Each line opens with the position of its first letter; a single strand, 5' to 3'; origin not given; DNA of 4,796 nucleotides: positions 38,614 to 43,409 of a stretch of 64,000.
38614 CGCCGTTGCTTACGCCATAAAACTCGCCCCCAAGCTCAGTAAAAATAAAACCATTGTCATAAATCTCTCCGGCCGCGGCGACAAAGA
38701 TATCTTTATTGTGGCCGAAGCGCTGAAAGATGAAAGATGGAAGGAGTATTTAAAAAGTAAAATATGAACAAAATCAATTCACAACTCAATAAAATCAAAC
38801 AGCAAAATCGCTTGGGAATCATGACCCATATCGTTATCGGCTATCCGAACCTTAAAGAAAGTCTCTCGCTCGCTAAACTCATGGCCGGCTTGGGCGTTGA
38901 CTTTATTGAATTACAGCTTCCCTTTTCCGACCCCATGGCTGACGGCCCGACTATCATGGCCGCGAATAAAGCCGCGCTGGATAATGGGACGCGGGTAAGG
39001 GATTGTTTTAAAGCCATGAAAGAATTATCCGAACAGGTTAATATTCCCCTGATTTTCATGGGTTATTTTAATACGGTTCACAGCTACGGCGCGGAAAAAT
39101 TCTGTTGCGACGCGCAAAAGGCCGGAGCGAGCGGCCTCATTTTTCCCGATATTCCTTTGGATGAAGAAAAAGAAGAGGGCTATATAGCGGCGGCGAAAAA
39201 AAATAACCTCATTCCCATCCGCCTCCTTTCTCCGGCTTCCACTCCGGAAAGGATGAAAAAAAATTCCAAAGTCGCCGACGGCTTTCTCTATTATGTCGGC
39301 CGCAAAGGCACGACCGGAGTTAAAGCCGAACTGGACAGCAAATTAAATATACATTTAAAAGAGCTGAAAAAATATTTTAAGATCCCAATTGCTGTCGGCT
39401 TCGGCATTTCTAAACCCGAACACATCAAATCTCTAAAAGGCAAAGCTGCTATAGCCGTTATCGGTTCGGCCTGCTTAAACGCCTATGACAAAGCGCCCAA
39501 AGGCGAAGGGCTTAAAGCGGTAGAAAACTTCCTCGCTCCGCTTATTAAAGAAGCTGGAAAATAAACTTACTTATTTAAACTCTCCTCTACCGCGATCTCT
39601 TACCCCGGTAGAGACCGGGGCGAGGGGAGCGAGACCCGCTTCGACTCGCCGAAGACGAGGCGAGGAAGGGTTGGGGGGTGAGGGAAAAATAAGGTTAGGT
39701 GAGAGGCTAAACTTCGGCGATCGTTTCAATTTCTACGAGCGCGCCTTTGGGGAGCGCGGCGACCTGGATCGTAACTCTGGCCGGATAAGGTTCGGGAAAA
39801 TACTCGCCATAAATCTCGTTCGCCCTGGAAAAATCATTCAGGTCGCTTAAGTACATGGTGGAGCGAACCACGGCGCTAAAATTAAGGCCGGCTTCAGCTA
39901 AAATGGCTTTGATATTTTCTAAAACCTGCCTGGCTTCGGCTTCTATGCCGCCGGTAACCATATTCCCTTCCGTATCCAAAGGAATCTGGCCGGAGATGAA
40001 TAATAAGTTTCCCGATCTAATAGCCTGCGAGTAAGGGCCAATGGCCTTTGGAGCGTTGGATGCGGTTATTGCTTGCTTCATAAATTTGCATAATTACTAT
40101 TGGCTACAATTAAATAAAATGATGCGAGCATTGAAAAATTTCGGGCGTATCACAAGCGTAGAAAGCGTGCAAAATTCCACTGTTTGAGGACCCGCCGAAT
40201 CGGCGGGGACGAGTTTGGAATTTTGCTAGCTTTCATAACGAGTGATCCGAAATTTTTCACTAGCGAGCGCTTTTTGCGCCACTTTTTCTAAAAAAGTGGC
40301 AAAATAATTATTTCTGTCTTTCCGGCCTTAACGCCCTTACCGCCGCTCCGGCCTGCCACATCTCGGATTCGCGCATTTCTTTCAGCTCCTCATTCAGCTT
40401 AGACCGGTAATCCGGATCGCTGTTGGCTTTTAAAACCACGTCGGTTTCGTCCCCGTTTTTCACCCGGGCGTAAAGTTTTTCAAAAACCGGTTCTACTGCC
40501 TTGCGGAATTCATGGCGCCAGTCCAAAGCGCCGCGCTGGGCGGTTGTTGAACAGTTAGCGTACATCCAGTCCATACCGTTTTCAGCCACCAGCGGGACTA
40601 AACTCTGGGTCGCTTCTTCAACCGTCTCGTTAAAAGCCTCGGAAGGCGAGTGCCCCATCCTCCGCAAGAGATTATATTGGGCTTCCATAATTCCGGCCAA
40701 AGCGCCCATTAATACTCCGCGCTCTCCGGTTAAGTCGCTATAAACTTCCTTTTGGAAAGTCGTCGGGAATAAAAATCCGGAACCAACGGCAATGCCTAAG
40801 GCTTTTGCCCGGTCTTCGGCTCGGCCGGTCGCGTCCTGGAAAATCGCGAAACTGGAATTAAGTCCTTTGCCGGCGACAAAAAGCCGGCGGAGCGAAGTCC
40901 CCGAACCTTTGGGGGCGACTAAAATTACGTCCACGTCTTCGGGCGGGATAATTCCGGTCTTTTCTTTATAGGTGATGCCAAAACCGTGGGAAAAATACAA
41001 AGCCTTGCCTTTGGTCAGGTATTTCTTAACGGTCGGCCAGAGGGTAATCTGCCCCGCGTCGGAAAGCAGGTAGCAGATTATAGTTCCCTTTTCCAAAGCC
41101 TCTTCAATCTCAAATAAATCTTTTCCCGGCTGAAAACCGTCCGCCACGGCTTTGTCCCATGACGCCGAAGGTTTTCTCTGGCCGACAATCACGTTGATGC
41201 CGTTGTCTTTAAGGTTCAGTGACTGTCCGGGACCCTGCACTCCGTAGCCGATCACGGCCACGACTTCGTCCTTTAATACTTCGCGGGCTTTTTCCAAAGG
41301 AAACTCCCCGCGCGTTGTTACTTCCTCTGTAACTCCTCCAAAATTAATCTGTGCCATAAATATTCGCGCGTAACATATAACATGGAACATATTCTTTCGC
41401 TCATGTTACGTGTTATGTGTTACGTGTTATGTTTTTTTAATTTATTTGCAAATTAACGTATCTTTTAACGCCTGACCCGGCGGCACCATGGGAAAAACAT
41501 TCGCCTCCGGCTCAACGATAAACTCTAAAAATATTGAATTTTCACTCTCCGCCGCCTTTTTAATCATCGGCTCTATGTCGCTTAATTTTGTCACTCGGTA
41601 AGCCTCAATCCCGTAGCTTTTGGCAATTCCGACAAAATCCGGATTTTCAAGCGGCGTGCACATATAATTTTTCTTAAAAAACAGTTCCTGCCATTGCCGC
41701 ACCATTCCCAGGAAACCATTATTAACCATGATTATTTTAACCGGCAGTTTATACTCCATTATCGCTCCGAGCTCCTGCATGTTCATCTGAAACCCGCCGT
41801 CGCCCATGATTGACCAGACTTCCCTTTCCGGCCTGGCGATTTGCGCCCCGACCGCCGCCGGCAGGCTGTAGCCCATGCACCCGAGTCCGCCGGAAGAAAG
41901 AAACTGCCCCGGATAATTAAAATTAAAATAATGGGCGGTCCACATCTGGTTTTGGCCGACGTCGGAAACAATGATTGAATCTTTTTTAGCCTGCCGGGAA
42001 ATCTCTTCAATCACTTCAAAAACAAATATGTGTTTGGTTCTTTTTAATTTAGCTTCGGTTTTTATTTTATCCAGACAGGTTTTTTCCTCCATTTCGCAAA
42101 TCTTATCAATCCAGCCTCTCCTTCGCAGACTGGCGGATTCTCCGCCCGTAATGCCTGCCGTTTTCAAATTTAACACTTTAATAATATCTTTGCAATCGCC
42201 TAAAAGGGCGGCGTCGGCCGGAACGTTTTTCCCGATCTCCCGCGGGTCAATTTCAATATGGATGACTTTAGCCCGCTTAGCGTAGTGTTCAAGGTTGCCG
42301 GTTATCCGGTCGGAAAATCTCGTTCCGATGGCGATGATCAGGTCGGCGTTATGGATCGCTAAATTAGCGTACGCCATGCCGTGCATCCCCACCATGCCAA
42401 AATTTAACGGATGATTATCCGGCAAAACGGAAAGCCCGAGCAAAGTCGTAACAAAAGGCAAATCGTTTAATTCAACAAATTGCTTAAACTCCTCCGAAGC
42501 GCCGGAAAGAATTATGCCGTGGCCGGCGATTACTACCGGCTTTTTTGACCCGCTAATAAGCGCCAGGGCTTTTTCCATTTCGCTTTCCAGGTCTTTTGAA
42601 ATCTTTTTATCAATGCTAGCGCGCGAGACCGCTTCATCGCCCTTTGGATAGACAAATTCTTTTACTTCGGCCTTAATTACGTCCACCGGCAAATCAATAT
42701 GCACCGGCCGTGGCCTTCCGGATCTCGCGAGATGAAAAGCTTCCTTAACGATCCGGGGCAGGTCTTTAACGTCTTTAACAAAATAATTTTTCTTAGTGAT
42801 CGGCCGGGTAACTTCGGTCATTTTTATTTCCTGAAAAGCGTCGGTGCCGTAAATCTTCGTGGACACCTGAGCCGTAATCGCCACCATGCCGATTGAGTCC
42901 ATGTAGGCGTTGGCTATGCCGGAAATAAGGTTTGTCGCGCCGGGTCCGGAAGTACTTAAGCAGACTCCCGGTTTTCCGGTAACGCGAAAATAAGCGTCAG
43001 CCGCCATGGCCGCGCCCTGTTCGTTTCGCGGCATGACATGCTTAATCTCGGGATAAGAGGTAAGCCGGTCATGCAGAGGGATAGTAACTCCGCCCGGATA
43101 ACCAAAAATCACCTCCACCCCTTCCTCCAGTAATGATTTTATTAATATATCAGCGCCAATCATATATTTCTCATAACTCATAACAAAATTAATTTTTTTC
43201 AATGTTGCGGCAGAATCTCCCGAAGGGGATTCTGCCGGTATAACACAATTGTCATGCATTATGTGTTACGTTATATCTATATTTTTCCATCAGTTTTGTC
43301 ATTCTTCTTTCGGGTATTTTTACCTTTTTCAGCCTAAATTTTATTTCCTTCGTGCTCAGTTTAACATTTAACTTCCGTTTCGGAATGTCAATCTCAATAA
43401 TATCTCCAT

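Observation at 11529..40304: Family B: a 185 bp rod-like structured element, four copies, always plus-strand and always between genes of an operon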

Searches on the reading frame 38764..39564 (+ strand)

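Call 11: search_protein_families(library=pfam, proteins=[window:38764-39564:+])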
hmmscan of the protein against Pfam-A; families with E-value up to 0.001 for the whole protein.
window:38764-39564:+ (266 aa): 1 family
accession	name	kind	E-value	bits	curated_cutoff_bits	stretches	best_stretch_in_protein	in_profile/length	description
PF00290.26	Trp_syntA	-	4.6e-69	232.7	27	1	9-248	2-240/259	Tryptophan synthase alpha chain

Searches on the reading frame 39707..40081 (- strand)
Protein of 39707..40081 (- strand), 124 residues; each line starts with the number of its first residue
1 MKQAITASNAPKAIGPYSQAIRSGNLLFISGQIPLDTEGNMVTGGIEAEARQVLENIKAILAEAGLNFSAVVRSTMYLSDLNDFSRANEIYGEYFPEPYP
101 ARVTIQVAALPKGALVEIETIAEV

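Call 11: search_protein_families(library=pfam, proteins=[window:39707-40081:-])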
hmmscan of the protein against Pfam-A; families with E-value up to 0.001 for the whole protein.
window:39707-40081:- (124 aa): 1 family
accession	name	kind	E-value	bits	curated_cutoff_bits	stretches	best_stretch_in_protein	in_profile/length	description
PF01042.26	Ribonuc_L-PSP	-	1.7e-42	144.7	27.3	1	8-124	2-121/121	Endoribonuclease L-PSP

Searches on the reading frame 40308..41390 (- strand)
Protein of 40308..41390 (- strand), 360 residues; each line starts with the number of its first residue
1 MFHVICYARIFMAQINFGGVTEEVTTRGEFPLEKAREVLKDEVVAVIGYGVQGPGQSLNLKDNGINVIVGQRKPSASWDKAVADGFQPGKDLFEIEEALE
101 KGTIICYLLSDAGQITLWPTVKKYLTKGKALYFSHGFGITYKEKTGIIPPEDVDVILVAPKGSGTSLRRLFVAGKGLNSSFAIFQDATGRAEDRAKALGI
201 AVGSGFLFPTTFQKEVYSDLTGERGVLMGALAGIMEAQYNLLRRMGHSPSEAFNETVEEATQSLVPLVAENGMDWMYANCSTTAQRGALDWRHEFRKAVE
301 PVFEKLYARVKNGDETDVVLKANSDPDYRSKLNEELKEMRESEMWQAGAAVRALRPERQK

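Call 11: search_protein_families(library=pfam, proteins=[window:40308-41390:-])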
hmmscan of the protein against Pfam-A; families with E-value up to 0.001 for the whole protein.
window:40308-41390:- (360 aa): 2 families
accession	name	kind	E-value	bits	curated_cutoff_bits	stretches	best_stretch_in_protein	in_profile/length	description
PF07991.19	KARI_N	-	9.9e-44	149.3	20.6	1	38-204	1-161/165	Acetohydroxy acid isomeroreductase, NADPH-binding domain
PF01450.25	KARI_C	-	1.6e-41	142.4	29.1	1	212-356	1-143/144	Ketol-acid reductoisomerase, C-terminal domain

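Call 72: find_homologous_proteins(query=window:40308-41390:-, max_evalue=1e-100)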
Query window:40308-41390:- (360 aa): 8000 proteins with E <= 1e-100 among 8000 candidates; the best 120 are listed.
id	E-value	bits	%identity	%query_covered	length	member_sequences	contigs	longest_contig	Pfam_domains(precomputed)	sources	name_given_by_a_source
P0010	3.0e-230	781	100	97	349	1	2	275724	PF01450.26,PF07991.19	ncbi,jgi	ncbi:MAG: ketol-acid reductoisomerase [Patescibacteria group bacterium]|jgi:ketol-acid reductoisomer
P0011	3.6e-218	742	94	97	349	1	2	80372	PF01450.26,PF07991.19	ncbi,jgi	ncbi:MAG: ketol-acid reductoisomerase [Patescibacteria group bacterium]|jgi:ketol-acid reductoisomer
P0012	3.0e-212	722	94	94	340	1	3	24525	PF01450.26,PF07991.19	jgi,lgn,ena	-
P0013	3.0e-212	722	94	94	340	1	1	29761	PF01450.26,PF07991.19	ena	-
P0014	5.6e-212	721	94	94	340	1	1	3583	PF01450.26,PF07991.19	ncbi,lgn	-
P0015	5.6e-210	715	90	97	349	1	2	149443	PF01450.26,PF07991.19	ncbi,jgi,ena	ncbi:MAG: ketol-acid reductoisomerase [Patescibacteria group bacterium]|jgi:ketol-acid reductoisomer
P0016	5.2e-202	688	90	94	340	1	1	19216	PF01450.26,PF07991.19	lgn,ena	-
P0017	5.2e-188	642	82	97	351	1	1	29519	PF01450.26,PF07991.19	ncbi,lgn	-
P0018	9.6e-188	641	82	97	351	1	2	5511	PF01450.26,PF07991.19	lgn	-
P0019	1.9e-186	637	81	96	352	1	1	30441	PF01450.26,PF07991.19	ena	-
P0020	1.2e-185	635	79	97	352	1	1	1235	PF01450.26,PF07991.19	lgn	-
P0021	2.6e-184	630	79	96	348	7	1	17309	PF01450.26,PF07991.19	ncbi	ncbi:MAG TPA: ketol-acid reductoisomerase [Anseongella sp.]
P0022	3.7e-184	630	82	96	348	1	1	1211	PF01450.26,PF07991.19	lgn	-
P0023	6.9e-184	629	80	96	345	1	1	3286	PF01450.26,PF07991.19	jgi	jgi:ketol-acid reductoisomerase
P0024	7.3e-184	629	80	96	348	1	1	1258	PF01450.26,PF07991.19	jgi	jgi:ketol-acid reductoisomerase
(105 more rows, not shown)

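Call 73: find_encoding_contigs(protein=P0011, flank=2500, max_places=2)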
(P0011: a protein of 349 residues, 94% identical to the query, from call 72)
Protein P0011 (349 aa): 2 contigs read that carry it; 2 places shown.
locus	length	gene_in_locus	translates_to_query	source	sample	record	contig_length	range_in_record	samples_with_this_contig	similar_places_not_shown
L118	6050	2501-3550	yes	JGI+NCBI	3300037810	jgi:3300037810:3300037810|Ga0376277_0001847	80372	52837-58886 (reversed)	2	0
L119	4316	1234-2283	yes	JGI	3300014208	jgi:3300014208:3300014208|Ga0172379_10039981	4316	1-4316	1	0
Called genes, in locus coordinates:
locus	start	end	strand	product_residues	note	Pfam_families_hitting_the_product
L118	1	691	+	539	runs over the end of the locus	PF00920:ILVD_EDD_N, PF24877:ILV_EDD_C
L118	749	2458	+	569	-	PF02776:TPP_enzyme_N, PF00205:TPP_enzyme_M, PF02775:TPP_enzyme_C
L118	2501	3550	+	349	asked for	PF07991:KARI_N, PF01450:KARI_C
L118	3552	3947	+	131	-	PF01042:Ribonuc_L-PSP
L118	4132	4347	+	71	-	-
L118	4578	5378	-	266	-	PF00290:Trp_syntA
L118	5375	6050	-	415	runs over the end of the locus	PF00291:PALP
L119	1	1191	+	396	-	?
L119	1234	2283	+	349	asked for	PF07991:KARI_N, PF01450:KARI_C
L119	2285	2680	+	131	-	PF01042:Ribonuc_L-PSP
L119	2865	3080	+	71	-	-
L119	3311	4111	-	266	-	PF00290:Trp_syntA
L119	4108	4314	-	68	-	?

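Call 74: find_encoding_contigs(protein=P0012, flank=2500, max_places=2)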
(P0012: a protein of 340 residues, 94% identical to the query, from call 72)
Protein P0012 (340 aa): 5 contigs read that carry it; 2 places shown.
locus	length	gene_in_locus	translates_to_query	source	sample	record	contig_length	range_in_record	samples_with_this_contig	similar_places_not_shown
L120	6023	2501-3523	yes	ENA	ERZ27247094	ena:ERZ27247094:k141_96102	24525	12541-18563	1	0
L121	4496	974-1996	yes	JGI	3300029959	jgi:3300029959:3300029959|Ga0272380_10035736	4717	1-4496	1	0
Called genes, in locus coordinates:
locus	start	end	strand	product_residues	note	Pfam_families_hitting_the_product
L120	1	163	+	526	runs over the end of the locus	PF00920:ILVD_EDD_N, PF24877:ILV_EDD_C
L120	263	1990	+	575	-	PF02776:TPP_enzyme_N, PF00205:TPP_enzyme_M, PF02775:TPP_enzyme_C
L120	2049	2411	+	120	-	PF05635:23S_rRNA_IVP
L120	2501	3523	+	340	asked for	PF07991:KARI_N, PF01450:KARI_C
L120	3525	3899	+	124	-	PF01042:Ribonuc_L-PSP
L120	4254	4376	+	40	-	-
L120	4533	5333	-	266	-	PF00290:Trp_syntA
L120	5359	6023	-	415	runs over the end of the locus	PF00291:PALP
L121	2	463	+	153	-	?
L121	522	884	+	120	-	PF05635:23S_rRNA_IVP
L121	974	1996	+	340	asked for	PF07991:KARI_N, PF01450:KARI_C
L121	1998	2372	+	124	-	PF01042:Ribonuc_L-PSP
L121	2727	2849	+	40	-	-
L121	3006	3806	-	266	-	PF00290:Trp_syntA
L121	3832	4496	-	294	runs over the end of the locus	?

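Call 75: find_encoding_contigs(protein=P0015, flank=2500, max_places=2)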
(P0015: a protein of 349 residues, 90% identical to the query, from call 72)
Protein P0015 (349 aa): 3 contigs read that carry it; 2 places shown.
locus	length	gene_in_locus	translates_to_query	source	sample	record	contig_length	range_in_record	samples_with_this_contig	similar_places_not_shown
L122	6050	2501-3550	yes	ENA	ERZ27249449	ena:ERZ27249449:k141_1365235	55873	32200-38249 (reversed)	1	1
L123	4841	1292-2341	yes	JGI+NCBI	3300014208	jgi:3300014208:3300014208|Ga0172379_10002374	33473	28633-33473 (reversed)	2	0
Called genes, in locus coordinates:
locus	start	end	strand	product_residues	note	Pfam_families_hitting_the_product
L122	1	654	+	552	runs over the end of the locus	PF00920:ILVD_EDD_N, PF24877:ILV_EDD_C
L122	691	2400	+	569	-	PF02776:TPP_enzyme_N, PF00205:TPP_enzyme_M, PF02775:TPP_enzyme_C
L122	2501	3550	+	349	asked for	PF07991:KARI_N, PF01450:KARI_C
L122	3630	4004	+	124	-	PF01042:Ribonuc_L-PSP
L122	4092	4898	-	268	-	PF00290:Trp_syntA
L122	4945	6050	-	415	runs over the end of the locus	PF00291:PALP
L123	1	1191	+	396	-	PF00205:TPP_enzyme_M, PF02775:TPP_enzyme_C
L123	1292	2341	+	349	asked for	PF07991:KARI_N, PF01450:KARI_C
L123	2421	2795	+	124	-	PF01042:Ribonuc_L-PSP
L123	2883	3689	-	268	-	PF00290:Trp_syntA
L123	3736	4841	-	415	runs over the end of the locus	PF00291:PALP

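Call 76: find_encoding_contigs(protein=P0017, flank=2500, max_places=2)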
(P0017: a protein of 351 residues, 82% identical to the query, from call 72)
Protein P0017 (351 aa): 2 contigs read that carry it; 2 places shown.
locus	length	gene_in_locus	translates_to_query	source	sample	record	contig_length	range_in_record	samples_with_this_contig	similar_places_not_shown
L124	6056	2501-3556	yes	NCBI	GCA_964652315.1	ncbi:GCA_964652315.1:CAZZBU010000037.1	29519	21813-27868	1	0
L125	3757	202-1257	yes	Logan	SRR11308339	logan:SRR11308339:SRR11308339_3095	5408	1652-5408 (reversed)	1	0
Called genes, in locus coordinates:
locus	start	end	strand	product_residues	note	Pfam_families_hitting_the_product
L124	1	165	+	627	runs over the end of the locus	PF00920:ILVD_EDD_N, PF24877:ILV_EDD_C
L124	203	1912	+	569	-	PF02776:TPP_enzyme_N, PF00205:TPP_enzyme_M, PF02775:TPP_enzyme_C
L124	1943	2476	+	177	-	PF01842:ACT, PF22629:ACT_AHAS_ss, PF13710:ACT_5, PF10369:ALS_ss_C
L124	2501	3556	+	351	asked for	PF07991:KARI_N, PF01450:KARI_C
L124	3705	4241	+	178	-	PF10604:Polyketide_cyc2 (weak)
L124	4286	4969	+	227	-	PF01694:Rhomboid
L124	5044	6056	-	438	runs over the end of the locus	PF04616:Glyco_hydro_43, PF03422:CBM_6 (weak)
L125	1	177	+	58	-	?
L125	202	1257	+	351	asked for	PF07991:KARI_N, PF01450:KARI_C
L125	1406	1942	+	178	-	PF10604:Polyketide_cyc2 (weak)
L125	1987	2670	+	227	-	PF01694:Rhomboid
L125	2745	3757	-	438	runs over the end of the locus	PF04616:Glyco_hydro_43, PF03422:CBM_6 (weak)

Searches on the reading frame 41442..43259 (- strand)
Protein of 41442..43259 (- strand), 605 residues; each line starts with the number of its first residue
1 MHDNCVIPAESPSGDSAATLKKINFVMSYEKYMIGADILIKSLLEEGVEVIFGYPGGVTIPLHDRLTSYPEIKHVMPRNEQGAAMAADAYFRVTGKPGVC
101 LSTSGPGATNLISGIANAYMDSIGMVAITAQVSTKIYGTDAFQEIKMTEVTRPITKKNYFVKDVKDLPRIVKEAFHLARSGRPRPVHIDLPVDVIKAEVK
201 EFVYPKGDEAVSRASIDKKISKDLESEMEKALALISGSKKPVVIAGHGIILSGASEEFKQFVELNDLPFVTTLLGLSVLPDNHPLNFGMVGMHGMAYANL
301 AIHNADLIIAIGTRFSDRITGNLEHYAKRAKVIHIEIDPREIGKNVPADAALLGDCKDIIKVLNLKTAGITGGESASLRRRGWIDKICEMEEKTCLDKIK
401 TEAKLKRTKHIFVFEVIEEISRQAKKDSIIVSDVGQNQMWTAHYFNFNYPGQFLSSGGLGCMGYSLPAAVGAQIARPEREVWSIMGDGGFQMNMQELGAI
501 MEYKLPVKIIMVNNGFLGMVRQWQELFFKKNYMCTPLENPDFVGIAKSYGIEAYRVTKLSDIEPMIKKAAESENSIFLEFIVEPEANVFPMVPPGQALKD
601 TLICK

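Call 60: search_protein_families(library=pfam, proteins=[window:41442-43259:-])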
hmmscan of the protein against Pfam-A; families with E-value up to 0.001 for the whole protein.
window:41442-43259:- (605 aa): 3 families
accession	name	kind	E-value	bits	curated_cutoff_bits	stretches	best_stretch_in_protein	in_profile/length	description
PF02775.26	TPP_enzyme_C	-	1.6e-54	184.2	21.9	1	433-579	1-150/151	Thiamine pyrophosphate enzyme, C-terminal TPP binding domain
PF00205.28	TPP_enzyme_M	-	2.3e-47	160.5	30.4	1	229-362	2-136/137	Thiamine pyrophosphate enzyme, central domain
PF02776.23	TPP_enzyme_N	-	3.8e-37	127.1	26.8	1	34-146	2-115/119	Thiamine pyrophosphate enzyme, N-terminal TPP binding domain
